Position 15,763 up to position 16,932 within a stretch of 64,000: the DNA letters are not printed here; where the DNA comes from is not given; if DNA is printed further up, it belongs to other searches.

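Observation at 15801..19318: AT-rich two-gene island: NACHT STAND NTPase coupled to a RelA/SpoT-like nucleotidyltransferase (candidate undescribed defense system)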

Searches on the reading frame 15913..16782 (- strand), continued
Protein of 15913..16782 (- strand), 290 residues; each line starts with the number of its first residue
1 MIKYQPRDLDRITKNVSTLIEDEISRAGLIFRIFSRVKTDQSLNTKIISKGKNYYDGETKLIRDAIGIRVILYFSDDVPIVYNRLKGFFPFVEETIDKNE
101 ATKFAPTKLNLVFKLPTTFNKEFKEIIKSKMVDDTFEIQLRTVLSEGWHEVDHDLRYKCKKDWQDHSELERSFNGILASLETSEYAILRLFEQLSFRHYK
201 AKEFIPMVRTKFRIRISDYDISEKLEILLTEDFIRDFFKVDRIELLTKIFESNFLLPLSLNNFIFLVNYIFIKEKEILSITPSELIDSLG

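Call 46: predict_structure(alignment_id=A2)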
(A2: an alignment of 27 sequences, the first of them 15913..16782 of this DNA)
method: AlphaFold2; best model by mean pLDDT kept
length: 290 residues; sequences in the alignment: 27
mean_pLDDT: 86.3   pTM: 0.82
mean pLDDT of the five models: 86.3, 85.5, 85.4, 83.9, 83.7
residues with pLDDT >= 90: 165; 70-90: 80; 50-70: 45; < 50: 0
segments of 3 or more residues with pLDDT < 50: none
pLDDT, mean of each block of 10 residues (from residue 1): 84 95 90 92 91 89 95 89 94 81 71 95 92 95 74 63 62 63 77 92 91 87 96 97 92 83 95 96 83
secondary structure, 60 per line:
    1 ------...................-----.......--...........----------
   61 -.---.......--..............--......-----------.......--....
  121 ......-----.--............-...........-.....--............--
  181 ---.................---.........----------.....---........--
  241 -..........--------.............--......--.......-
elements in order: H7-25 E31-37 H40-50 E66-72 H75-88 E91-96 E108-114 H117-126 E135-142 H143-146 H148-158 H160-164 H167-178 H184-200 H204-212 H223-227 H231-238 H242-251 H260-272 H275-280 H283-289

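Call 49: fold_search(model_id=the predicted structure, library=pdb)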
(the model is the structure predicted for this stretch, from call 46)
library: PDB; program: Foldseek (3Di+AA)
matches with E <= 10: 206; with E <= 0.001: 40
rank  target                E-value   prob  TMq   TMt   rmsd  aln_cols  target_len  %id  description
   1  5dec_B                1.4e-05  1.00  0.34  0.48  10.0       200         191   19  Crystal structure of the small alarmone synthetase 1 from Bacillus subtilis (released 2015-10-28)
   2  6ex0_B                1.8e-05  1.00  0.33  0.46  10.4       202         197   17  Crystal structure of RelP (SAS2) from Staphylococcus aureus bound to pppGpp in the post-catalytic state (released 2018-01-24)
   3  2be3_A                2.2e-05  1.00  0.35  0.47  10.7       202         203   20  Structure of a GTP Pyrophosphokinase Family Protein from Streptococcus pneumoniae (released 2005-12-06)
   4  6ewz_A                2.3e-05  1.00  0.33  0.43  10.0       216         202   19  Crystal structure of RelP (SAS2) from Staphylococcus aureus bound to AMPCPP and GTP in the pre-catalytic state (released 2018-01-24)
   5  6fgk_A                2.5e-05  1.00  0.31  0.45   9.9       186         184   20  Crystal structure of the small alarmone synthethase 2 from Bacillus subtilis (released 2018-02-07)
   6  6ex0_A                2.8e-05  1.00  0.34  0.48  10.0       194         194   19  Crystal structure of RelP (SAS2) from Staphylococcus aureus bound to pppGpp in the post-catalytic state (released 2018-01-24)
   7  5dec_D                2.8e-05  1.00  0.33  0.49   9.9       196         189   19  Crystal structure of the small alarmone synthetase 1 from Bacillus subtilis (released 2015-10-28)
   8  6ewz_B                2.8e-05  1.00  0.35  0.47  10.2       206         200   18  Crystal structure of RelP (SAS2) from Staphylococcus aureus bound to AMPCPP and GTP in the pre-catalytic state (released 2018-01-24)
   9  6fgk_B                3.1e-05  1.00  0.30  0.42   9.9       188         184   20  Crystal structure of the small alarmone synthethase 2 from Bacillus subtilis (released 2018-02-07)
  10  5ded_C                3.3e-05  1.00  0.32  0.43  10.3       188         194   24  Crystal structure of the small alarmone synthethase 1 from Bacillus subtilis bound to its product pppGpp (released 2015-10-28)
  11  6fgj_A                3.5e-05  1.00  0.32  0.42  10.5       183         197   16  Crystal structure of the small alarmone synthethase 2 from Staphylococcus aureus (released 2018-02-07)
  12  5dec_A                3.5e-05  1.00  0.31  0.43  10.5       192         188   23  Crystal structure of the small alarmone synthetase 1 from Bacillus subtilis (released 2015-10-28)
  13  5ded_F                3.9e-05  1.00  0.31  0.43   9.9       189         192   22  Crystal structure of the small alarmone synthethase 1 from Bacillus subtilis bound to its product pppGpp (released 2015-10-28)
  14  6fgx_A                4.6e-05  1.00  0.32  0.44  10.4       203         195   21  Crystal structure of the small alarmone synthethase 2 from Staphylococcus aureus bound to AMPCPP (released 2018-02-07)
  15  5ded_B                4.6e-05  1.00  0.31  0.43  10.5       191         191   22  Crystal structure of the small alarmone synthethase 1 from Bacillus subtilis bound to its product pppGpp (released 2015-10-28)
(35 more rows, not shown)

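Call 82: find_encoding_contigs(protein=P0238, flank=5000, max_places=2)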
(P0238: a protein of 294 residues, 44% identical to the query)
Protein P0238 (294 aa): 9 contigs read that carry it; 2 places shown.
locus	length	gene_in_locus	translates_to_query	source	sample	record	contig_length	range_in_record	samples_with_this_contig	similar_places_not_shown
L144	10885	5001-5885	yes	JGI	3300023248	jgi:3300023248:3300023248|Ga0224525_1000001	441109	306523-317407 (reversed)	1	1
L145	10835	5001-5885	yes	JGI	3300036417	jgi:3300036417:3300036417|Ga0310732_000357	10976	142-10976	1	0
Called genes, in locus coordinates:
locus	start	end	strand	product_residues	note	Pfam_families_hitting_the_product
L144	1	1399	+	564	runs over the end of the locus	PF18962:Por_Secre_tail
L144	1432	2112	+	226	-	PF03544:TonB_C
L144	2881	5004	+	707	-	PF22723:NA-iREase2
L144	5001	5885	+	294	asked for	PF04607:RelA_SpoT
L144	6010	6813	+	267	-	-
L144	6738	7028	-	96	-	-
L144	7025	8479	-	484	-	PF12161:HsdM_N, PF02384:N6_Mtase, PF07669:Eco57I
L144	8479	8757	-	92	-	-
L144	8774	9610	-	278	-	PF09603:Fib_succ_major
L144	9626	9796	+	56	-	-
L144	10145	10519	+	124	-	PF00226:DnaJ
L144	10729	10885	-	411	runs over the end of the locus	PF17293:Arm-DNA-bind_5 (weak), PF13102:Phage_int_SAM_5, PF00589:Phage_integrase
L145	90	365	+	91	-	-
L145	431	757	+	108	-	PF05717:TnpB_IS66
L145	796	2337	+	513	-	PF13007:LZ_Tnp_IS66, PF13005:zf-IS66 (weak), PF03050:DDE_Tnp_IS66, PF13817:DDE_Tnp_IS66_C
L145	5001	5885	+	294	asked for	PF04607:RelA_SpoT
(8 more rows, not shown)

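Call 83: find_encoding_contigs(protein=P0240, flank=5000, max_places=2)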
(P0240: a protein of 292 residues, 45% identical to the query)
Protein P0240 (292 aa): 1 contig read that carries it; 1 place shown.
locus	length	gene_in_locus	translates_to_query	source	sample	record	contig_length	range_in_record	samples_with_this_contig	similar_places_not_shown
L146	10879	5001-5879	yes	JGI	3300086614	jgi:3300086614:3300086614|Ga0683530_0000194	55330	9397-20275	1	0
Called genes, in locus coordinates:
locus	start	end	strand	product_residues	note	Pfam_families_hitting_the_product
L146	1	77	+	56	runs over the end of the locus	-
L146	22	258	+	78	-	-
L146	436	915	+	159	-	-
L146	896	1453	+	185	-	-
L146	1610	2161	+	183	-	PF00589:Phage_integrase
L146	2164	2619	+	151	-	PF04002:RadC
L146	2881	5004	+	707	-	PF22723:NA-iREase2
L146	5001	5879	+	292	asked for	PF04607:RelA_SpoT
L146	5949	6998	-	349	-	PF14022:DUF4238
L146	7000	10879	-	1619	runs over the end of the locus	PF13156:Mrr_cat_2, PF00270:DEAD (faint), PF04851:ResIII, PF00271:Helicase_C, PF22240:ISP_coupler, PF02384:N6_Mtase (weak), PF07669:Eco57I (faint), PF18135:Type_ISP_C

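Call 96: search_protein_representatives(alignment_id=A2)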
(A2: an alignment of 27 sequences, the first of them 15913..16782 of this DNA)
Query: 27 sequences, 292 profile positions. Proteins with E-value up to 0.001 (for the whole library): 6885; up to 1e-10: 1852; up to 1e-30: 234. The best 150 are listed.
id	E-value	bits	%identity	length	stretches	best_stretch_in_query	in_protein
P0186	1.9e-117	408.0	-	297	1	2-291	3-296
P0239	1.1e-111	389.0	-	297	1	4-290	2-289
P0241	1.0e-109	382.6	-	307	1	2-290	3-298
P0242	8.2e-108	376.4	-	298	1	4-288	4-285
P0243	2.4e-103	361.7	-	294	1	3-289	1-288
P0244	5.0e-99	347.5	-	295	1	7-290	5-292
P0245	1.3e-97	342.9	-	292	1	7-290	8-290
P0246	2.5e-97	342.0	-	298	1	6-289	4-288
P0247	4.1e-97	341.2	-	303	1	6-290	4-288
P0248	8.7e-97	340.2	-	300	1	7-290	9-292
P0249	2.9e-94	331.9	-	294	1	9-290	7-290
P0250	2.9e-94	331.9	-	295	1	10-290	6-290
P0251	1.5e-93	329.6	-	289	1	6-289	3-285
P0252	3.3e-93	328.4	-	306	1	9-290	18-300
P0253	3.2e-92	325.2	-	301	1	4-290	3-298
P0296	2.9e-79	282.6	-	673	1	14-282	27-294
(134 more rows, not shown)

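Call 98: search_protein_families(library=pfam, alignment_id=A5, max_evalue=0.01)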
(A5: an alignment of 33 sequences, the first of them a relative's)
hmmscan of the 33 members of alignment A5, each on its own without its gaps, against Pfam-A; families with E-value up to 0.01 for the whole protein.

A. member 1, P0296 (673 aa): 1 family
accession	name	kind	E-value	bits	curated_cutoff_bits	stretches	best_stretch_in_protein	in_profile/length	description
PF04607.23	RelA_SpoT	-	1.1e-12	48.6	27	1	47-168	2-110/113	Region found in RelA / SpoT proteins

B. families by the number of members that match (of 33 scanned): 11 families
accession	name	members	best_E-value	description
PF04607.23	RelA_SpoT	33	4e-16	Region found in RelA / SpoT proteins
PF13521.12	AAA_28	1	2.8e-19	AAA domain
PF00293.34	NUDIX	1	2.9e-17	NUDIX domain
PF08433.16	KTI12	1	3.7e-05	Chromatin associated protein KTI12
PF13328.12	HD_4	1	0.00014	HD domain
PF14815.12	NUDIX_4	1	0.00019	NUDIX domain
PF10236.15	DAP3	1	0.00043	Mitochondrial ribosomal death-associated protein 3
PF24236.1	Tea_helical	1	0.0013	Telomere ends associated alpha-helical domain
PF01928.26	CYTH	1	0.0017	CYTH domain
PF25199.1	nSTAND_NTPase5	1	0.0023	Novel STAND NTPase 5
PF13238.12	AAA_18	1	0.0069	AAA domain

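Call 99: find_encoding_contigs(protein=P0296, flank=5000, max_places=3)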
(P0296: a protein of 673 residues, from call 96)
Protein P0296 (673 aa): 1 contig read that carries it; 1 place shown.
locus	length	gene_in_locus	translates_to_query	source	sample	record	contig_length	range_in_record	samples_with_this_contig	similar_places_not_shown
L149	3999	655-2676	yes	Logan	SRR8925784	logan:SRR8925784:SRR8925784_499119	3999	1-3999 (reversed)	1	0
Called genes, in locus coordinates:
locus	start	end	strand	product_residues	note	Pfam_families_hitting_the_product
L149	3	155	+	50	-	?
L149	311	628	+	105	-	-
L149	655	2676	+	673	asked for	PF04607:RelA_SpoT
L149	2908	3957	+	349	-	PF02492:cobW, PF07683:CobW_C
